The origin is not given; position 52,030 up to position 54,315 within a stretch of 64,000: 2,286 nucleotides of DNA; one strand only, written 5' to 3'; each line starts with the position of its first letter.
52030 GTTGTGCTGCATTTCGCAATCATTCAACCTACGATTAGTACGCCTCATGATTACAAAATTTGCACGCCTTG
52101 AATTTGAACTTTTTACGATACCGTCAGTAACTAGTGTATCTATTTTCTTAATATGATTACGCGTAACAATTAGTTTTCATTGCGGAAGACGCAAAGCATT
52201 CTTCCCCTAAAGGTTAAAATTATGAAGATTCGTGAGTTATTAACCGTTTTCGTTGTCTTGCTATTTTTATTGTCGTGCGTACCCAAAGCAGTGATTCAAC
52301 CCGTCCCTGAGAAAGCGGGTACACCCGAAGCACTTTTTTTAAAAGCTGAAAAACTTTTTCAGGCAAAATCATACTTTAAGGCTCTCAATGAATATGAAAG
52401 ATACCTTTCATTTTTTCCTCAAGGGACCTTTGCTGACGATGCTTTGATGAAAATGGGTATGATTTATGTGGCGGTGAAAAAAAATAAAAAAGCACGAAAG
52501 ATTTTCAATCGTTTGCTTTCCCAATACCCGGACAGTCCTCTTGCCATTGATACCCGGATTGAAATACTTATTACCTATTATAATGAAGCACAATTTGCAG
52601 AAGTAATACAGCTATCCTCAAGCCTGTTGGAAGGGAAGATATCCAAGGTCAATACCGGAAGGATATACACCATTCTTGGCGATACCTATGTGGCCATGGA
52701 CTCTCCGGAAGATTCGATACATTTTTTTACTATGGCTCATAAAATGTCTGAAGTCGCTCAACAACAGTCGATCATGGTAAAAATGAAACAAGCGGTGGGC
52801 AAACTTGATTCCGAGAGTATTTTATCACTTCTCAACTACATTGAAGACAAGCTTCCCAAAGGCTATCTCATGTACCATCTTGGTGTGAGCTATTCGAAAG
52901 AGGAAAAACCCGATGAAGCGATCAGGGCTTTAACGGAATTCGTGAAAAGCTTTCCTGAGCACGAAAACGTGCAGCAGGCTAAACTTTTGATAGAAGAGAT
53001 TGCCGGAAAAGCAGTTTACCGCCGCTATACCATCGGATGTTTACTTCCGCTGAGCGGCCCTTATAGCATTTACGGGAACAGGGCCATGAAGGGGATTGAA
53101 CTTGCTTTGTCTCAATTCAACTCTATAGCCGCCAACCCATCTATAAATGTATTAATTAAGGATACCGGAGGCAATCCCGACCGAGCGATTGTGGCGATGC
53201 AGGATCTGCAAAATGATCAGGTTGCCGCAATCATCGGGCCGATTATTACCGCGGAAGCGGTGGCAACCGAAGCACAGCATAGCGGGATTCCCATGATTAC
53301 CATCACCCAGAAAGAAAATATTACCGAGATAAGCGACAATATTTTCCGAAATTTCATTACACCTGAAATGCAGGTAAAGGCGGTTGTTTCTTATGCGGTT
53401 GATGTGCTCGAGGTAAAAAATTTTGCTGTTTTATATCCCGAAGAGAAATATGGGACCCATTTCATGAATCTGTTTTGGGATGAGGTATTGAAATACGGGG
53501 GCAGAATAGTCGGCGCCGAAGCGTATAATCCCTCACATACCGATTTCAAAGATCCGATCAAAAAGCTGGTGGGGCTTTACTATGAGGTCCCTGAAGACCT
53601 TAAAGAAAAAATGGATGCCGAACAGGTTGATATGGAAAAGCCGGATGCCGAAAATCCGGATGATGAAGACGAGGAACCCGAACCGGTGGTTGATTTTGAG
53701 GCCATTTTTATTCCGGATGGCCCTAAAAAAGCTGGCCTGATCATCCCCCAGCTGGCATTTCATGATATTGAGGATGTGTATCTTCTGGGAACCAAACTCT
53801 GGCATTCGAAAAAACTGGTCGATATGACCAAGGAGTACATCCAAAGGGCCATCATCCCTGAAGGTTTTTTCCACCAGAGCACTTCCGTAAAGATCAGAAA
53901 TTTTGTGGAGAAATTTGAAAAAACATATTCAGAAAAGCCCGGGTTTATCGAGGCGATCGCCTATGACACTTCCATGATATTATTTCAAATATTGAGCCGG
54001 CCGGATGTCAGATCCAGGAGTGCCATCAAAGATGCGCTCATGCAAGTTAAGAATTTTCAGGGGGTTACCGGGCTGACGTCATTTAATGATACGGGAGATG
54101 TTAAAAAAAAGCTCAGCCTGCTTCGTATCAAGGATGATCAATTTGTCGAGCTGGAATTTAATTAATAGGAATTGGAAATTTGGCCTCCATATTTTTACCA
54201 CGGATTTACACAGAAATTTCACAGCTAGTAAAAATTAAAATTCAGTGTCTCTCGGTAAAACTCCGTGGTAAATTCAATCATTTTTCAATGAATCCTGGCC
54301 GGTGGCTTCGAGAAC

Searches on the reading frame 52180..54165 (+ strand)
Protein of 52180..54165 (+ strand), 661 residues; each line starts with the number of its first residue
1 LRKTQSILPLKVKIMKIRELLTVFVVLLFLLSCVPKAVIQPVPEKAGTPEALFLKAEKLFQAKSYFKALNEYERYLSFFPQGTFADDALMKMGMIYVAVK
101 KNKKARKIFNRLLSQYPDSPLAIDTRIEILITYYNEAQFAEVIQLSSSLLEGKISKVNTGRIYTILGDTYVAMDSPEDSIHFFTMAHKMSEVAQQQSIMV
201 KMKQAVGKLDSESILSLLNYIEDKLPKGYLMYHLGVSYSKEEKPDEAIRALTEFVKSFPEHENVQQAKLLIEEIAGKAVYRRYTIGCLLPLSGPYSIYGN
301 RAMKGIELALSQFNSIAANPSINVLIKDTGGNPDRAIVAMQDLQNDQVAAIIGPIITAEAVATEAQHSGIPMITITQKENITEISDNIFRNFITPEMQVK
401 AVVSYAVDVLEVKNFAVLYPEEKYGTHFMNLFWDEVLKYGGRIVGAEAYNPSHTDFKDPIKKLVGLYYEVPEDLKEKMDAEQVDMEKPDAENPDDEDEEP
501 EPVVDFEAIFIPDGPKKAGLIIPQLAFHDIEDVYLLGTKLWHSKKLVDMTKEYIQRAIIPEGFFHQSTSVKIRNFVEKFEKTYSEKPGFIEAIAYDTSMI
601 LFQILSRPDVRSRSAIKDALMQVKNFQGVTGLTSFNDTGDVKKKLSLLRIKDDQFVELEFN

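Call 52: search_protein_families(library=pfam, proteins=[window:52180-54165:+])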
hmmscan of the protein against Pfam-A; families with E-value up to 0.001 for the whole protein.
window:52180-54165:+ (661 aa): 14 families
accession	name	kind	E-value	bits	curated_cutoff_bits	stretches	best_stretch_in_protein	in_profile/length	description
PF13458.12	Peripla_BP_6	-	9.1e-39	134.5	31.7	1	284-653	3-341/343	Periplasmic binding protein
PF01094.35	ANF_receptor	-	4.1e-18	66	25.4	1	303-464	3-170/353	Receptor family ligand binding region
PF13174.12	TPR_6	-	4.1e-15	55.7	26.3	2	87-119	1-33/33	Tetratricopeptide repeat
PF07719.23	TPR_2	-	1.3e-11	44.1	27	0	230-261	3-34/34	Tetratricopeptide repeat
PF04348.19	LppC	-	6.2e-11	42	28.8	1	80-466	16-399/563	LppC putative lipoprotein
PF13428.12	TPR_14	-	2.5e-08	34.2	23.5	0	87-122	2-37/44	Tetratricopeptide repeat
PF13525.12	YfiO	-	2.9e-08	34.2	25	0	101-267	20-180/203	Outer membrane lipoprotein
PF13181.12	TPR_8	-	3.8e-07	30.2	25.7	0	87-118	2-33/34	Tetratricopeptide repeat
PF13424.12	TPR_12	-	1.1e-06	29.2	30.1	0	88-144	5-66/77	Tetratricopeptide repeat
PF13512.12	TPR_18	-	3.9e-06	27.5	21.9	0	48-101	9-60/145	Tetratricopeptide repeat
PF00515.34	TPR_1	-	3.9e-06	26.9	27.8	0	232-251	5-24/34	Tetratricopeptide repeat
PF13433.12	Peripla_BP_5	-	5.5e-06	26.2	27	1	284-462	2-183/363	Periplasmic binding protein domain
PF14559.12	TPR_19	-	6.6e-06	26.8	25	0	59-121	1-60/68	Tetratricopeptide repeat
PF13432.12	TPR_16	-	0.00036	21.4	32.7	0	234-261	3-30/65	Tetratricopeptide repeat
